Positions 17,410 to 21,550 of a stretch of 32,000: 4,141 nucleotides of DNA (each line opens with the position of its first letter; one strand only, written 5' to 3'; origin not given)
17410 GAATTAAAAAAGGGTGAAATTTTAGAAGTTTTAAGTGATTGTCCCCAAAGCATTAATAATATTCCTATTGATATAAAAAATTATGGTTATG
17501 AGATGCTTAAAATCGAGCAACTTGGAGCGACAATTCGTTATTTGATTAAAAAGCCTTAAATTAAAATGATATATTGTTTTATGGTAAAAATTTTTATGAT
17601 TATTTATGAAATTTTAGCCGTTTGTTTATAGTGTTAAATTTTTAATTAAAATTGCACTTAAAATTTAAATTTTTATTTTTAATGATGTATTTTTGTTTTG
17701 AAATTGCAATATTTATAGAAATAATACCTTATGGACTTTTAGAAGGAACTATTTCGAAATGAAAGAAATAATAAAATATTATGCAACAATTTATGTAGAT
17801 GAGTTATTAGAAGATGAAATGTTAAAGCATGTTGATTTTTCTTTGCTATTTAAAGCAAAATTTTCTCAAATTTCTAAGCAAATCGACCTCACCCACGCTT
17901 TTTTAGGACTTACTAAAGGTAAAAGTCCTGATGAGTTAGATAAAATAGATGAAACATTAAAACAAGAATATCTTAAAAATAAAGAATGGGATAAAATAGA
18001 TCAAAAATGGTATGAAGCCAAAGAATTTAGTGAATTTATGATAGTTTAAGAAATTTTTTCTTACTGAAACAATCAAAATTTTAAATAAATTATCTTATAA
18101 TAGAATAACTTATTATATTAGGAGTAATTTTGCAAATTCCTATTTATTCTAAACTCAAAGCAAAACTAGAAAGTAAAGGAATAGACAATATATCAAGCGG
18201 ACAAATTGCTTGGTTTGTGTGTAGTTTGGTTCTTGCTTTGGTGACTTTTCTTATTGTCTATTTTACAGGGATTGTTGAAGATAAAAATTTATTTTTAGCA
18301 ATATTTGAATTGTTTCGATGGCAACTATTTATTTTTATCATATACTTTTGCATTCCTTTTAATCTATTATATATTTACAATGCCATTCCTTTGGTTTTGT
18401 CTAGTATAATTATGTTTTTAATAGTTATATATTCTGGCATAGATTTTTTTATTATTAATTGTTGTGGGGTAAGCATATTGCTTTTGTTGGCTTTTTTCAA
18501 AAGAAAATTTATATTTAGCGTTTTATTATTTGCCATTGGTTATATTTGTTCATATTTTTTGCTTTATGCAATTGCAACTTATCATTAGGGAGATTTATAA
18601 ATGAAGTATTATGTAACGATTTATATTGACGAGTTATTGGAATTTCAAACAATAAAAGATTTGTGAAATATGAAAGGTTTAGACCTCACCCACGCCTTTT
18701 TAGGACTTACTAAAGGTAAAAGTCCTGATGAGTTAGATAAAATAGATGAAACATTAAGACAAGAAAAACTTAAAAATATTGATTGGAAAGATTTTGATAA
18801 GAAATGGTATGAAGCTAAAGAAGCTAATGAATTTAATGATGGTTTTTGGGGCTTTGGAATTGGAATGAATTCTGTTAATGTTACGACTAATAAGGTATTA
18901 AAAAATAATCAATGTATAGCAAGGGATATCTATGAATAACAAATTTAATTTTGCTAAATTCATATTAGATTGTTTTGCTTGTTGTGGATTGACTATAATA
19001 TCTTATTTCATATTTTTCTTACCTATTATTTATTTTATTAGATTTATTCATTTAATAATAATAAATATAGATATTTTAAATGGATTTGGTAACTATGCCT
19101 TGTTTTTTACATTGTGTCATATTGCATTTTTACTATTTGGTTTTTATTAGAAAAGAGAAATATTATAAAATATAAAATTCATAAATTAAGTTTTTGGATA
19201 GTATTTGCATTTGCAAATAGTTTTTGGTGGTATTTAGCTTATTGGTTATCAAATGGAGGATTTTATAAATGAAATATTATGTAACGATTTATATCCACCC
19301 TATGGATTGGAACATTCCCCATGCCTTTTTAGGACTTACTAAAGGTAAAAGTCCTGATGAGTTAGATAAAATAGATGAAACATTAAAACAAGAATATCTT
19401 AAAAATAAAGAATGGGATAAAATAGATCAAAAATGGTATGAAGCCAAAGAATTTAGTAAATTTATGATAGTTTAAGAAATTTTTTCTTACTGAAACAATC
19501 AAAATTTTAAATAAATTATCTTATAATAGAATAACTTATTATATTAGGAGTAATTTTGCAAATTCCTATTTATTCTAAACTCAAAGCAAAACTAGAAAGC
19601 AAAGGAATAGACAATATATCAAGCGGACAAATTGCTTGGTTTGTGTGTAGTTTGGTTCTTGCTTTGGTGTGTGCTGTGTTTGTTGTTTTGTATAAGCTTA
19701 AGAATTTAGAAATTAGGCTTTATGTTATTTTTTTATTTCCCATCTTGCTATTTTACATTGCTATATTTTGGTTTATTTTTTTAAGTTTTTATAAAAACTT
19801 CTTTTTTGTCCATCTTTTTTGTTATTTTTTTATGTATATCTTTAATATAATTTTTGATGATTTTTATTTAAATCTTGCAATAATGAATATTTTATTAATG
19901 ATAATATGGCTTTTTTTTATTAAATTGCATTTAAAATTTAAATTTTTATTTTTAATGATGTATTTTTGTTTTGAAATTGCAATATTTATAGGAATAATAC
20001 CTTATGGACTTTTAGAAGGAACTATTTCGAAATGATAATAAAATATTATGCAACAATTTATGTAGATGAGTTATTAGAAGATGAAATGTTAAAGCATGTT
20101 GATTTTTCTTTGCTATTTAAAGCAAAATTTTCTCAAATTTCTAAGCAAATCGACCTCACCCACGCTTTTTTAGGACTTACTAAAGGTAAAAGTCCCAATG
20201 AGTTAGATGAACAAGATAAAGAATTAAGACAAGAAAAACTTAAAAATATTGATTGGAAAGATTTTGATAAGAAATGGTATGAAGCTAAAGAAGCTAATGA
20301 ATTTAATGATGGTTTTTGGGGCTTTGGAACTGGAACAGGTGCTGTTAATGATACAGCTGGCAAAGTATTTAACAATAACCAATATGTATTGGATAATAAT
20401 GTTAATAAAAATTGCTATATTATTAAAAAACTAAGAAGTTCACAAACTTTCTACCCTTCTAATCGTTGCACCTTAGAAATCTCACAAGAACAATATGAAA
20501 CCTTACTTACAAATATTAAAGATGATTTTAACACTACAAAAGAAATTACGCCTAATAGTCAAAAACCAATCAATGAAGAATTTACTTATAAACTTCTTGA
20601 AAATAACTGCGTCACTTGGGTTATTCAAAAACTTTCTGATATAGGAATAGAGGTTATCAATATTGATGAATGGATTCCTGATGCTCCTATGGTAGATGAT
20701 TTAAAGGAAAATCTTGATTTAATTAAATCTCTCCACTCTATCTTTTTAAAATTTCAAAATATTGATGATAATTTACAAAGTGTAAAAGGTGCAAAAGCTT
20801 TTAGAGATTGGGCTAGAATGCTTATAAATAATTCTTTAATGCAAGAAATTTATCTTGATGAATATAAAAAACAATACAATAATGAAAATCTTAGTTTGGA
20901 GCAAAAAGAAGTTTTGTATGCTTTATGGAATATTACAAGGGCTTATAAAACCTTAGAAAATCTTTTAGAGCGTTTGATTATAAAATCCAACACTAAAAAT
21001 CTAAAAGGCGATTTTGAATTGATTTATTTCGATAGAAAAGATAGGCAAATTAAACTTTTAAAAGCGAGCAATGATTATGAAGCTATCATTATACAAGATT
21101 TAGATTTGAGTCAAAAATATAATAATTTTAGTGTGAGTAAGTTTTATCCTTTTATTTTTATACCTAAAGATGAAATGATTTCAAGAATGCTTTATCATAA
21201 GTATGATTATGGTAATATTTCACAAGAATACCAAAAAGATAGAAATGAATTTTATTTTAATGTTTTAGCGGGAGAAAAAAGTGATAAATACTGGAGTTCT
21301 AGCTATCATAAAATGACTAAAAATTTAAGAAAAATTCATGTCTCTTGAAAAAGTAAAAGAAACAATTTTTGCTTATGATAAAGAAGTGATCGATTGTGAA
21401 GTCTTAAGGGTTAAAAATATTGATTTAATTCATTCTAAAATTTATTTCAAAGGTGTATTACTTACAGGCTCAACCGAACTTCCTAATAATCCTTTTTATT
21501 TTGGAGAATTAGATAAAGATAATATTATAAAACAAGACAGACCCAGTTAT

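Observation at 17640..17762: Island is circularly permuted: one gene is split at a 13-bp direct repeat present at both ends (left junction)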

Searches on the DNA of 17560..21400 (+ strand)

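Call 44: search_dna_similar(query=window:17560-21400:+, collection=plasmids, mode=near, max_rows=15)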
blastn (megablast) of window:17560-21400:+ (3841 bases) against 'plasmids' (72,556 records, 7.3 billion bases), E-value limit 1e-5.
Records with a match: 35; places in all: 55; records where one place covers at least 80% of the query: 0.
Best place of each record, by identity: 90-95% 10; 80-90% 25.
By first word of the organism name: Campylobacter 35.
By predicted mobility (MOB-suite, as given by PLSDB): non-mobilizable 21; conjugative 13; mobilizable 1.
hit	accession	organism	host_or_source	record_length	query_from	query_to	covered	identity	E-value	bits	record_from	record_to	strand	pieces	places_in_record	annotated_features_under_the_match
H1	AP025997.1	Campylobacter jejuni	Homo sapiens,feces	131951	80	3841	79%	87.4%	0e+0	3692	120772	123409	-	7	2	hypothetical protein (x5)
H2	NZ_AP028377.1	Campylobacter jejuni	Homo sapiens,feces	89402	80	3841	72%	87.1%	0e+0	3255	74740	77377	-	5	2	hypothetical protein (x4)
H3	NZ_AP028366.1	Campylobacter jejuni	Homo sapiens,feces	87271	80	3841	59%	89.6%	0e+0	2859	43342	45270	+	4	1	hypothetical protein (x3)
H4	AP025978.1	Campylobacter jejuni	Homo sapiens,feces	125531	80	3841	58%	90.1%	0e+0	2863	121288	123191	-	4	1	hypothetical protein (x4)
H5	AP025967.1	Campylobacter jejuni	Homo sapiens,feces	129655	80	3841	58%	90.1%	0e+0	2859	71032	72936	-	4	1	hypothetical protein (x3)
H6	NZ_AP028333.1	Campylobacter jejuni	Homo sapiens,feces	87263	80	3841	58%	90.1%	0e+0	2859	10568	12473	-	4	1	hypothetical protein (x3)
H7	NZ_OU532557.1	Campylobacter coli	Gallus gallus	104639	80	3841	58%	90.1%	0e+0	2858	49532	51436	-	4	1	hypothetical protein (x2)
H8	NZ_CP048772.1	Campylobacter jejuni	cell culture,duck meat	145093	80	3841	58%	90.1%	0e+0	2858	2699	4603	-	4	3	hypothetical protein (x2)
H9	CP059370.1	Campylobacter coli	human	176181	330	3841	61%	85.0%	5e-176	2339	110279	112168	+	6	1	hypothetical protein (x4)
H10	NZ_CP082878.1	Campylobacter coli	-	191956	330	3841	61%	85.0%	5e-176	2339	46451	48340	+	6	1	hypothetical protein (x3)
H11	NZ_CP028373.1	Campylobacter jejuni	Homo sapiens,stool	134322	330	3841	59%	85.5%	5e-176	2668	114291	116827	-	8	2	hypothetical protein (x4)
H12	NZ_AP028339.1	Campylobacter coli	Homo sapiens,feces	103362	80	2762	55%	87.2%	0e+0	2649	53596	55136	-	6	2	hypothetical protein (x3)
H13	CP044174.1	Campylobacter jejuni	-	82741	330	3841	51%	87.7%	5e-176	2267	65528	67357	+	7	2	record has no annotation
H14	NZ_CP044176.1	Campylobacter coli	-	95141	512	3244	52%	84.3%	0e+0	2099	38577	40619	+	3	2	hypothetical protein (x4)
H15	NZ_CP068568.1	Campylobacter jejuni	culture,anal swab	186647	512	3244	52%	84.1%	0e+0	2079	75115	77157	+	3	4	hypothetical protein (x4)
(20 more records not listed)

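Call 45: get_annotated_region(hit=H1, flank=12000)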
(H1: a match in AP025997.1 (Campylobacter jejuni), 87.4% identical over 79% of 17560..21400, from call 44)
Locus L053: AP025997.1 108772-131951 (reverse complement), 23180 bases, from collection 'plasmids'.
description: Campylobacter jejuni THJ096 plasmid pTHJ096_1 DNA, complete sequence
organism: Campylobacter jejuni (NCBI taxid 197)
taxonomy: Bacteria; Campylobacterota; Epsilonproteobacteria; Campylobacterales; Campylobacteraceae; Campylobacter; Campylobacter jejuni
host: -; source: Homo sapiens,feces; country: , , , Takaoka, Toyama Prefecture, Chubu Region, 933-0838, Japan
typing (MOB-suite, as given by PLSDB): conjugative; replicon rep_cluster_475; relaxase MOBP; mating-pair formation MPF_T
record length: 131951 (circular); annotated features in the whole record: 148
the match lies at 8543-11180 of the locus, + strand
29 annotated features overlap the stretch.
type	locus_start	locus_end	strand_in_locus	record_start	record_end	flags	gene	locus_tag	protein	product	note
CDS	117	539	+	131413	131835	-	-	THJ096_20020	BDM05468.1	hypothetical protein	-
CDS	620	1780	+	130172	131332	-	-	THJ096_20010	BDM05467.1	hypothetical protein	-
CDS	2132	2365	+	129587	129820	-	-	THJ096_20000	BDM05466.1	hypothetical protein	-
CDS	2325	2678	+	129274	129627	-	-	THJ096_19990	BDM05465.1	hypothetical protein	-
CDS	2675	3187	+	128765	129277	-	-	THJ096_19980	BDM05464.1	hypothetical protein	-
CDS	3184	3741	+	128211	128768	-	-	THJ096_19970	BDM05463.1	hypothetical protein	-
CDS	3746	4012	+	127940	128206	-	-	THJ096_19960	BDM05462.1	hypothetical protein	-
CDS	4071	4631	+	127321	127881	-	-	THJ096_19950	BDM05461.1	hypothetical protein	-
CDS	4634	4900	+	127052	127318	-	-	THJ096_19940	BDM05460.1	hypothetical protein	-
CDS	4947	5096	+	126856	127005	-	-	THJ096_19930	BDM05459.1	hypothetical protein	-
CDS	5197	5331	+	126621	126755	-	-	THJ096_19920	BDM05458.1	hypothetical protein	-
CDS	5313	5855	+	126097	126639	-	-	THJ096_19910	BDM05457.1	helicase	-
CDS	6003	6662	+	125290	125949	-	-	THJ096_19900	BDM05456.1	hypothetical protein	-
CDS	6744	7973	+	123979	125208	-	-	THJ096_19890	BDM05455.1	hypothetical protein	-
CDS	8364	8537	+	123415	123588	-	-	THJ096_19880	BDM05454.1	hypothetical protein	-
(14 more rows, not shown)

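Call 53: search_dna_similar(query=window:19556-20035:+, collection=plasmids, mode=distant, max_rows=60)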
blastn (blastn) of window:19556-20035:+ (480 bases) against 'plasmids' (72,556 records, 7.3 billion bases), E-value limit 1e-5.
Records with a match: 36; places in all: 49; records where one place covers at least 80% of the query: 15.
Best place of each record, by identity: 95-99% 19; 90-95% 16; 80-90% 1.
By first word of the organism name: Campylobacter 35; Helicobacter 1.
By predicted mobility (MOB-suite, as given by PLSDB): non-mobilizable 22; conjugative 13; mobilizable 1.
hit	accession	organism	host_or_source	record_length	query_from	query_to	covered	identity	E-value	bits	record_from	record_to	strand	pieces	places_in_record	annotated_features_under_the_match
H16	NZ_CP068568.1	Campylobacter jejuni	culture,anal swab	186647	1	480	100%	92.8%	0e+0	875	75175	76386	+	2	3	hypothetical protein (x3)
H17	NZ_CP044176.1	Campylobacter coli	-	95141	1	480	100%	92.6%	0e+0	873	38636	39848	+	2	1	hypothetical protein (x4)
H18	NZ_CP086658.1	Campylobacter coli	Macaca mulatta,Feces,feces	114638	1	480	100%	92.6%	0e+0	873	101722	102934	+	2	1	hypothetical protein (x2)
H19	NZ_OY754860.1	Campylobacter coli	-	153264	1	480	100%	92.2%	0e+0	835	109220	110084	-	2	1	hypothetical protein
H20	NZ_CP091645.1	Campylobacter coli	Retail chicken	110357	1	480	100%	92.2%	0e+0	831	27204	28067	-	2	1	hypothetical protein (x2)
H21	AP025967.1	Campylobacter jejuni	Homo sapiens,feces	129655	1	480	100%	91.9%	0e+0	691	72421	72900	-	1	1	hypothetical protein (x2)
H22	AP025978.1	Campylobacter jejuni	Homo sapiens,feces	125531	1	480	100%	91.9%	0e+0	691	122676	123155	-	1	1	hypothetical protein (x2)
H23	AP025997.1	Campylobacter jejuni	Homo sapiens,feces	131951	1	480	100%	91.9%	0e+0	691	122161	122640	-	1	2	hypothetical protein (x2)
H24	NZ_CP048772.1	Campylobacter jejuni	cell culture,duck meat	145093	1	480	100%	91.9%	0e+0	691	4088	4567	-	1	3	hypothetical protein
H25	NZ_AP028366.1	Campylobacter jejuni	Homo sapiens,feces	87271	1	480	100%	91.9%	0e+0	691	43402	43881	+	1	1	hypothetical protein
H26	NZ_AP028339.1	Campylobacter coli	Homo sapiens,feces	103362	1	480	100%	91.9%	0e+0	691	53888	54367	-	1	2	hypothetical protein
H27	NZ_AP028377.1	Campylobacter jejuni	Homo sapiens,feces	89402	1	480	100%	91.9%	0e+0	691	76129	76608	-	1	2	hypothetical protein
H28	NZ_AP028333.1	Campylobacter jejuni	Homo sapiens,feces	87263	1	480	100%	91.9%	0e+0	691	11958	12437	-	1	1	hypothetical protein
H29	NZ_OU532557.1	Campylobacter coli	Gallus gallus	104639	1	480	100%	91.7%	0e+0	686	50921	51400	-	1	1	hypothetical protein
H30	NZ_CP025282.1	Campylobacter coli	Retail Chicken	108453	1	480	100%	91.7%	0e+0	682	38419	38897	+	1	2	hypothetical protein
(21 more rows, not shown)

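Call 54: get_annotated_region(hit=H19, flank=6000)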
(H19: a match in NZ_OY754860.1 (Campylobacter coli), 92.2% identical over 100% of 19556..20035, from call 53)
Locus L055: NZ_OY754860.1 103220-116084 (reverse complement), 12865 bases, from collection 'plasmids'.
description: Campylobacter coli isolate Reference plasmid pGPT21-005_1, complete sequence
organism: Campylobacter coli (NCBI taxid 195)
taxonomy: Bacteria; Campylobacterota; Epsilonproteobacteria; Campylobacterales; Campylobacteraceae; Campylobacter; Campylobacter coli
host: -; source: -; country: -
typing (MOB-suite, as given by PLSDB): conjugative; relaxase MOBP; mating-pair formation MPF_T
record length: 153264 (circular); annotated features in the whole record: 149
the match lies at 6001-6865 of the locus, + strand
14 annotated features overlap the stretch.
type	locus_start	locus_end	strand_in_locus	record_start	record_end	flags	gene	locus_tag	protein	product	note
CDS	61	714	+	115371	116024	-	-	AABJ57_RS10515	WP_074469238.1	conjugal transfer protein TraC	-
CDS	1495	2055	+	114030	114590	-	-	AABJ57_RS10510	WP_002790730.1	hypothetical protein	-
CDS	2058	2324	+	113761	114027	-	-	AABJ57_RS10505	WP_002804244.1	hypothetical protein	-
CDS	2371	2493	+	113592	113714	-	-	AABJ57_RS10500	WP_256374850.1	hypothetical protein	-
CDS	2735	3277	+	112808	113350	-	-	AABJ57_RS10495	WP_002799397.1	NYN domain-containing protein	-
CDS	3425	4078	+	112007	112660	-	-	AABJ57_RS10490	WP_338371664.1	hypothetical protein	-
CDS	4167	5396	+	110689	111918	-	-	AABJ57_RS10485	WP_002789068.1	DUF5710 domain-containing protein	-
CDS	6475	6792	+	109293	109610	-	-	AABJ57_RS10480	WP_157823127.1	hypothetical protein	-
CDS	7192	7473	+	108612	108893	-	-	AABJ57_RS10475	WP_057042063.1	hypothetical protein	-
CDS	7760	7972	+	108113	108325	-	-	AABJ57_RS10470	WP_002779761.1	hypothetical protein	-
CDS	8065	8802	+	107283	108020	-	-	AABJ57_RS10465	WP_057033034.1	Mbeg1-like protein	-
CDS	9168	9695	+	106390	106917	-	-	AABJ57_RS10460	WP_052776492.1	hypothetical protein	-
CDS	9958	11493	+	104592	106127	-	-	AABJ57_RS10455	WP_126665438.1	Mbeg1-like protein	-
CDS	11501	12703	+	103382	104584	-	-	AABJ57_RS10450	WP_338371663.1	hypothetical protein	-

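Call 55: get_annotated_region(hit=H16, flank=6000)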
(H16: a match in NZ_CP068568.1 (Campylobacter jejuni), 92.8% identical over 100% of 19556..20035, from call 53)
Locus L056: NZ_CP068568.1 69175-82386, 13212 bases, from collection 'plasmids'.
description: Campylobacter jejuni strain CC19PF065 plasmid pPF065-186, complete sequence
organism: Campylobacter jejuni (NCBI taxid 197)
taxonomy: Bacteria; Campylobacterota; Epsilonproteobacteria; Campylobacterales; Campylobacteraceae; Campylobacter; Campylobacter jejuni
host: -; source: culture,anal swab; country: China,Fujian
typing (MOB-suite, as given by PLSDB): non-mobilizable
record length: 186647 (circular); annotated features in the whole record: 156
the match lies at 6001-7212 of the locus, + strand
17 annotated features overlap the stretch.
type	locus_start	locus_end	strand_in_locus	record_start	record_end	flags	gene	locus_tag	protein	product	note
CDS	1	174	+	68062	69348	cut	-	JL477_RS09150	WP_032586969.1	hypothetical protein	-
CDS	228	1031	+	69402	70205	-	-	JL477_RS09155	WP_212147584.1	hypothetical protein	-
CDS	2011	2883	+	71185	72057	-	-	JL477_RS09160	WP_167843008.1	replication/maintenance protein RepL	GO:0006260 - DNA replication [Evidence IEA]; GO:0006276 - plasmid maintenance [Evidence IEA]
CDS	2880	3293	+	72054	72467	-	-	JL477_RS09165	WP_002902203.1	PIN domain-containing protein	-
CDS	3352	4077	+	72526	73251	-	-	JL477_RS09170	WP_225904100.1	hypothetical protein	-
CDS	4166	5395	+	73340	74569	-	-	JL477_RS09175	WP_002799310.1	DUF5710 domain-containing protein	-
CDS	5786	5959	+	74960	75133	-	-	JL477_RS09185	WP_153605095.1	hypothetical protein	-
CDS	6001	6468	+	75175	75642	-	-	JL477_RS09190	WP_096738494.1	hypothetical protein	-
CDS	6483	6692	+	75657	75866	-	-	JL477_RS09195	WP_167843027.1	hypothetical protein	-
CDS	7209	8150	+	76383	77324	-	-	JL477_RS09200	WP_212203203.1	hypothetical protein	-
CDS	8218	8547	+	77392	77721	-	-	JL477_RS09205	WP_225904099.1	hypothetical protein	-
CDS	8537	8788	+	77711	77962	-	-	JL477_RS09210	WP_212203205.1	hypothetical protein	-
CDS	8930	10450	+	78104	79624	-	-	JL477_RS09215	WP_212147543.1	DUF6402 family protein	-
CDS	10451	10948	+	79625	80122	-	-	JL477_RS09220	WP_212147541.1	hypothetical protein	-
CDS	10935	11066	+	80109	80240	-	-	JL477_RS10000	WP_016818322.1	hypothetical protein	-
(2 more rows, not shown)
